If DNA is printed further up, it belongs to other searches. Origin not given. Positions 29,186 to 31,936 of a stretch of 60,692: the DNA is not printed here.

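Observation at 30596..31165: Y1 (HUH) IS200/RAYT-like transposase module embedded in frame inside the methyltransferase core of a Type IIG R-M gene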

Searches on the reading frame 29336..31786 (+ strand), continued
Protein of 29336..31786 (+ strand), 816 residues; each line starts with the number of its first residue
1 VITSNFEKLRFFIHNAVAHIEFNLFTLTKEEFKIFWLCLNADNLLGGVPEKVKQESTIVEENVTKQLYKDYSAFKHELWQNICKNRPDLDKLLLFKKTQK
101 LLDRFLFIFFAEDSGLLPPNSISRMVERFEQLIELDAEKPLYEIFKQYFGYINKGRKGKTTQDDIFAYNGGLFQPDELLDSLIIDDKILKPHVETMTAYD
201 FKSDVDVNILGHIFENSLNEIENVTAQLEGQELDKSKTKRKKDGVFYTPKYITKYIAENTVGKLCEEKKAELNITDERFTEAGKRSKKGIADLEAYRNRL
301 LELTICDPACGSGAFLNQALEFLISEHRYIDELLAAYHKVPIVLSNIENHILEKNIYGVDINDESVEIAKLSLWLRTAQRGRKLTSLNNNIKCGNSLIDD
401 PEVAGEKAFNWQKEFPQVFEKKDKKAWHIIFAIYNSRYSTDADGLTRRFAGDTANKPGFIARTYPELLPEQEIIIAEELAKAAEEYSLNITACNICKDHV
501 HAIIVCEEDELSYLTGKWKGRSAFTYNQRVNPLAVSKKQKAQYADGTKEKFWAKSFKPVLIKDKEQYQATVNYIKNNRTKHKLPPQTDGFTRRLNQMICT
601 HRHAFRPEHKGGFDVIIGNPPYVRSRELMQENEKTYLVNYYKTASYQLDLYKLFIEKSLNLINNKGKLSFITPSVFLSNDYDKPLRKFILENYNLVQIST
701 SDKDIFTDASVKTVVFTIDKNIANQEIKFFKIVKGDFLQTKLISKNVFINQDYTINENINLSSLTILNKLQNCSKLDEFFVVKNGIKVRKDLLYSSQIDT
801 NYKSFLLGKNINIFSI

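Call 77: search_protein_families(library=padloc, proteins=[window:29336-31783:+, P0010, P0092], max_evalue=1e-10)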
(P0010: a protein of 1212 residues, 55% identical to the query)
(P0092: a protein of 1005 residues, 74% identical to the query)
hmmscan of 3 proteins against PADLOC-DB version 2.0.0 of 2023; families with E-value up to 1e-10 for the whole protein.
window:29336-31783:+ (816 aa): 52 families (the best 25 are shown)
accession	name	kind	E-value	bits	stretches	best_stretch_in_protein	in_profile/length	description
PDLC03609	REase_MTase_IIG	-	3.4e-192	639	2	1-421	131-555/1066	Type IIG restriction enzyme-methyltransferase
PDLC03629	REase_MTase_IIG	-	6.7e-61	204.3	2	200-422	338-569/1182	Type IIG restriction enzyme-methyltransferase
PDLC03604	REase_MTase_IIG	-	7.3e-53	177.8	3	610-791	532-725/1011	Type IIG restriction enzyme-methyltransferase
PDLC02643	DrmMI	-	1.3e-37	127.3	1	237-398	549-717/1347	DrmMI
PDLC03612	REase_MTase_IIG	-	7.2e-36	121.8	1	612-738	806-932/1247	Type IIG restriction enzyme-methyltransferase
PDLC02521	PglX|PglXI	-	2.7e-34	116.4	2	179-393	184-387/1174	PglX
PDLC03335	MTase_II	-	9.7e-33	111.7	1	608-802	191-388/607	Type II methyltransferase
PDLC03627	REase_MTase_IIG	-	4.8e-29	98.7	1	99-383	232-488/1136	Type IIG restriction enzyme-methyltransferase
PDLC03596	REase_MTase_IIG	-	1.1e-28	97.8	2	609-731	708-830/1148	Type IIG restriction enzyme-methyltransferase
PDLC02525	PglX|PglXI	-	1.2e-27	94.8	1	180-386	171-358/607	PglX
PDLC03600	REase_MTase_IIG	-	2.8e-27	93.1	2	180-386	182-375/1205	Type IIG restriction enzyme-methyltransferase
PDLC02638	DrmMI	-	6e-26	88.9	1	350-398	668-716/935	DrmMI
PDLC03601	REase_MTase_IIG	-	3e-25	86.2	1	612-726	673-786/1110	Type IIG restriction enzyme-methyltransferase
PDLC03598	REase_MTase_IIG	-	7.1e-24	81.7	1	59-392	158-451/912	Type IIG restriction enzyme-methyltransferase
PDLC02644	DrmMI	-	7.7e-22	75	1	234-398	56-227/988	DrmMI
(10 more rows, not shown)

P0010 (1212 aa): 38 families (the best 25 are shown)
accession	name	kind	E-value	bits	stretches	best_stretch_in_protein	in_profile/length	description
PDLC03609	REase_MTase_IIG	-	1.8e-230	765.7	2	1-561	1-554/1066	Type IIG restriction enzyme-methyltransferase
PDLC03629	REase_MTase_IIG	-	1.2e-53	180.3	1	328-560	335-566/1182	Type IIG restriction enzyme-methyltransferase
PDLC03604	REase_MTase_IIG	-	3.6e-45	152.4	3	439-561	387-531/1011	Type IIG restriction enzyme-methyltransferase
PDLC02643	DrmMI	-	1.8e-33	113.5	1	361-539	542-717/1347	DrmMI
PDLC02521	PglX|PglXI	-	7.8e-31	104.9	2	317-523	191-378/1174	PglX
PDLC02527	PglX|PglXI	-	5.8e-29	98.5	2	377-521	238-393/1332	PglX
PDLC03612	REase_MTase_IIG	-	1.3e-28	97.7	1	753-982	806-1045/1247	Type IIG restriction enzyme-methyltransferase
PDLC03596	REase_MTase_IIG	-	5.1e-28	95.6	1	750-976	708-936/1148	Type IIG restriction enzyme-methyltransferase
PDLC03627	REase_MTase_IIG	-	5.6e-28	95.2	1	77-520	81-484/1136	Type IIG restriction enzyme-methyltransferase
PDLC03598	REase_MTase_IIG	-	6.6e-28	95.1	1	23-554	10-474/912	Type IIG restriction enzyme-methyltransferase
PDLC03348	MTase_II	-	1.9e-27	94.1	1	748-1110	341-681/727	Type II methyltransferase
PDLC03601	REase_MTase_IIG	-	1.5e-24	83.9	1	193-518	207-530/1110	Type IIG restriction enzyme-methyltransferase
PDLC03600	REase_MTase_IIG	-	2.1e-24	83.6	2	377-523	240-371/1205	Type IIG restriction enzyme-methyltransferase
PDLC02523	PglX|PglXI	-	2.5e-24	83.2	2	440-522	330-410/1428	PglX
PDLC03335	MTase_II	-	1.7e-23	81.2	1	749-920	191-365/607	Type II methyltransferase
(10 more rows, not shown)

P0092 (1005 aa): 47 families (the best 25 are shown)
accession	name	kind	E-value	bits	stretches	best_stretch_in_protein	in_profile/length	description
PDLC03609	REase_MTase_IIG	-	0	1014.3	2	1-679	1-679/1066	Type IIG restriction enzyme-methyltransferase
PDLC03629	REase_MTase_IIG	-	1.3e-64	216.6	1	330-664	338-687/1182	Type IIG restriction enzyme-methyltransferase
PDLC03604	REase_MTase_IIG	-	2.4e-55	186.1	2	433-731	385-720/1011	Type IIG restriction enzyme-methyltransferase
PDLC03612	REase_MTase_IIG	-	5.1e-45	152.1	1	541-784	785-1045/1247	Type IIG restriction enzyme-methyltransferase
PDLC02643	DrmMI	-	4.9e-40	135.3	2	366-533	548-717/1347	DrmMI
PDLC02521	PglX|PglXI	-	5.6e-34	115.3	2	315-523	190-384/1174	PglX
PDLC03335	MTase_II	-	8.7e-33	111.8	1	437-710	103-350/607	Type II methyltransferase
PDLC03598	REase_MTase_IIG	-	5.6e-28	95.3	1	41-768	19-682/912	Type IIG restriction enzyme-methyltransferase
PDLC02638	DrmMI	-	1.7e-26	90.7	1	368-533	549-716/935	DrmMI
PDLC03627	REase_MTase_IIG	-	1.7e-26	90.3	1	228-518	231-488/1136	Type IIG restriction enzyme-methyltransferase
PDLC02525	PglX|PglXI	-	1.2e-25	88.2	1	335-520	193-357/607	PglX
PDLC03600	REase_MTase_IIG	-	8.6e-25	84.9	2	375-521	239-375/1205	Type IIG restriction enzyme-methyltransferase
PDLC02527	PglX|PglXI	-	1.7e-24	83.7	1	376-520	238-398/1332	PglX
PDLC02644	DrmMI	-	4.1e-24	82.6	0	486-533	180-227/988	DrmMI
PDLC03601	REase_MTase_IIG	-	2.2e-23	80.1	1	553-663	668-778/1110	Type IIG restriction enzyme-methyltransferase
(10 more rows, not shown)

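Call 90: search_solved_structures(query=window:29336-31783:+, max_evalue=0.00001, show_alignments=1)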
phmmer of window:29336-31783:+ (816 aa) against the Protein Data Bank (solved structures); distinct sequences matched with E-value up to 0.00001: 6.
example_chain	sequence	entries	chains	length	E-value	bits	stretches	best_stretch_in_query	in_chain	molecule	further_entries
7lni_A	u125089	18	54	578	2.8e-14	55.5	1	575-778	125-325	Site-specific DNA-methyltransferase (adenine-specific)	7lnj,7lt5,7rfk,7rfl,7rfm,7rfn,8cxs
8cxz_A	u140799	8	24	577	3.2e-14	55.3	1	575-778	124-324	Site-specific DNA-methyltransferase (adenine-specific)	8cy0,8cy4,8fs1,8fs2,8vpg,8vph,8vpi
8c45_A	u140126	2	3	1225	3.1e-10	42.1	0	180-386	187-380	site-specific DNA-methyltransferase (adenine-specific)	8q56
9ewz_C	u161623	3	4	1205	2.5e-09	39.1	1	180-386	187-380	Adenine-specific methyltransferase BrxX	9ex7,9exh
8zek_A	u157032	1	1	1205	2.6e-09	39.1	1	180-386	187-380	site-specific DNA-methyltransferase (adenine-specific)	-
7qw5_A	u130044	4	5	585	5.3e-09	38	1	605-737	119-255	Modification methylase BseCI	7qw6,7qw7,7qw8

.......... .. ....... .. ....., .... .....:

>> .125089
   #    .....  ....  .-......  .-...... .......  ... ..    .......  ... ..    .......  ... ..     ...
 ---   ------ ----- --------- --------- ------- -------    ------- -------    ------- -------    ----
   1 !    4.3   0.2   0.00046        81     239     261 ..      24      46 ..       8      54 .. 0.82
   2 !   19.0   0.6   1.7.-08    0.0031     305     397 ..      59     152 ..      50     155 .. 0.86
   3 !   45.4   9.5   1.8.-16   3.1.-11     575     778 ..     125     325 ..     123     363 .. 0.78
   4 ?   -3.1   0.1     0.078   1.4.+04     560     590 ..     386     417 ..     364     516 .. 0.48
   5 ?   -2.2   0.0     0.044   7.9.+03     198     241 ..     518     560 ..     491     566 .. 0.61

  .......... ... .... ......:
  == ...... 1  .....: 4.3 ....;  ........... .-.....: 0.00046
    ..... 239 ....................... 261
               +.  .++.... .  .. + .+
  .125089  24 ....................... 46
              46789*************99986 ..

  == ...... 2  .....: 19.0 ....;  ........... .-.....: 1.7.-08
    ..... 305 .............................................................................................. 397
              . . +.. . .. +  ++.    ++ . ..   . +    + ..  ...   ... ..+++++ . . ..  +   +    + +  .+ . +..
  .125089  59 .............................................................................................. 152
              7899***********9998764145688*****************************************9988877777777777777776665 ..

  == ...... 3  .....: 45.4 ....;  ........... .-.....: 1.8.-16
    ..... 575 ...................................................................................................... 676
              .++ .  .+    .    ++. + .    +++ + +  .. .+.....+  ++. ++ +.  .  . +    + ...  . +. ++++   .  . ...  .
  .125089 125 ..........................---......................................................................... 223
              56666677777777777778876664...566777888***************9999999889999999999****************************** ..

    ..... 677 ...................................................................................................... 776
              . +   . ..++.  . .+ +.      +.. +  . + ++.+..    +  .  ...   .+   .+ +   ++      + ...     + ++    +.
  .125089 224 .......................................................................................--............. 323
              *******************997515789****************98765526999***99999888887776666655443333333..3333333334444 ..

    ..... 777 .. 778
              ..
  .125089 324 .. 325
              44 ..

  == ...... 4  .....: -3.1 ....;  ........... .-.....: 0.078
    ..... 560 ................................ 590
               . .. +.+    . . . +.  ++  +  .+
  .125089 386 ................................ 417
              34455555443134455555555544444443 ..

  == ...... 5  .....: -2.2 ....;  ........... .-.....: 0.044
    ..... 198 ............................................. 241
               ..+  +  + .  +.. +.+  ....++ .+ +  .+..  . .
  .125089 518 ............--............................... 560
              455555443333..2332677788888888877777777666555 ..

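Call 93: fold_search(model_id=the predicted structure, library=pdb)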
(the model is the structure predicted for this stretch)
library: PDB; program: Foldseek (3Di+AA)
matches with E <= 10: 816; with E <= 0.001: 75
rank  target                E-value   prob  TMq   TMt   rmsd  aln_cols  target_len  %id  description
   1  9ewz_C                4.6e-11  1.00  0.35  0.25  19.6       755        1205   16  Cryo-EM structure of the E. coli BrxX methyltransferase in complex with DNA (released 2025-03-05)
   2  8c45_A                9.2e-11  1.00  0.37  0.27  19.2       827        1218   13  PglX methyltransferase from the Salmonella BREX phage defence system (aka BrxX) (released 2024-07-10)
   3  9ex7_A                5.4e-10  1.00  0.34  0.25  19.4       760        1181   14  Cryo-EM structure of the E. coli BrxX methyltransferase in complex with Ocr (released 2025-03-05)
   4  8c45_B                6.9e-10  1.00  0.34  0.24  18.7       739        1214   15  PglX methyltransferase from the Salmonella BREX phage defence system (aka BrxX) (released 2024-07-10)
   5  8q56_A                9.1e-10  1.00  0.36  0.27  18.7       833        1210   13  PglX methyltransferase of Salmonella BREX phage defence system (aka BrxX) bound to inhibitor Ocr (released 2024-08-21)
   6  8cxw_B                1.2e-08  1.00  0.25  0.34  10.5       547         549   16  CamA Adenine Methyltransferase Complexed to Cognate Substrate DNA and Inhibitor piclidenoson (Compound 4) (released 2023-01-11)
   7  8zek_A                1.6e-08  1.00  0.33  0.24  19.2       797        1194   13  Cryo-EM structure of the E. coli BrxX methyltransferase complexed with Ocr (released 2024-12-11)
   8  8cy0_A                1.7e-08  1.00  0.24  0.34  10.3       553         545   17  CamA Adenine Methyltransferase Complexed to Cognate Substrate DNA and Inhibitor MC4756 (Compound 178) (released 2023-01-11)
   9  7rfl_B                2.0e-08  1.00  0.25  0.34  10.0       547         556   17  CamA Adenine Methyltransferase Complexed to Cognate Substrate DNA and Inhibitor SGC0946 (released 2021-09-15)
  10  8cxx_A                2.2e-08  1.00  0.25  0.34  10.3       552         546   17  CamA Adenine Methyltransferase Complexed to Cognate Substrate DNA and Compound 6 (released 2023-01-11)
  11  7rfl_A                2.4e-08  1.00  0.24  0.34  11.5       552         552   17  CamA Adenine Methyltransferase Complexed to Cognate Substrate DNA and Inhibitor SGC0946 (released 2021-09-15)
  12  7lni_A                2.7e-08  1.00  0.25  0.35  10.1       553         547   17  SeMet CamA Adenine Methyltransferase Complexed to Cognate Substrate DNA (released 2021-05-19)
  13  7rfm_B                2.7e-08  1.00  0.25  0.35  10.4       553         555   17  CamA Adenine Methyltransferase Complexed to Cognate Substrate DNA and Inhibitor EPZ004777 (released 2021-09-15)
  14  7rfn_A                3.1e-08  1.00  0.24  0.34  10.2       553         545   17  CamA Adenine Methyltransferase Complexed to Cognate Substrate DNA and Inhibitor SGC8158 (released 2021-09-15)
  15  8cy2_A                3.5e-08  1.00  0.24  0.34  11.6       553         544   17  CamA Adenine Methyltransferase Complexed to Cognate Substrate DNA and Inhibitor APNEA (Compound 9) (released 2023-01-11)
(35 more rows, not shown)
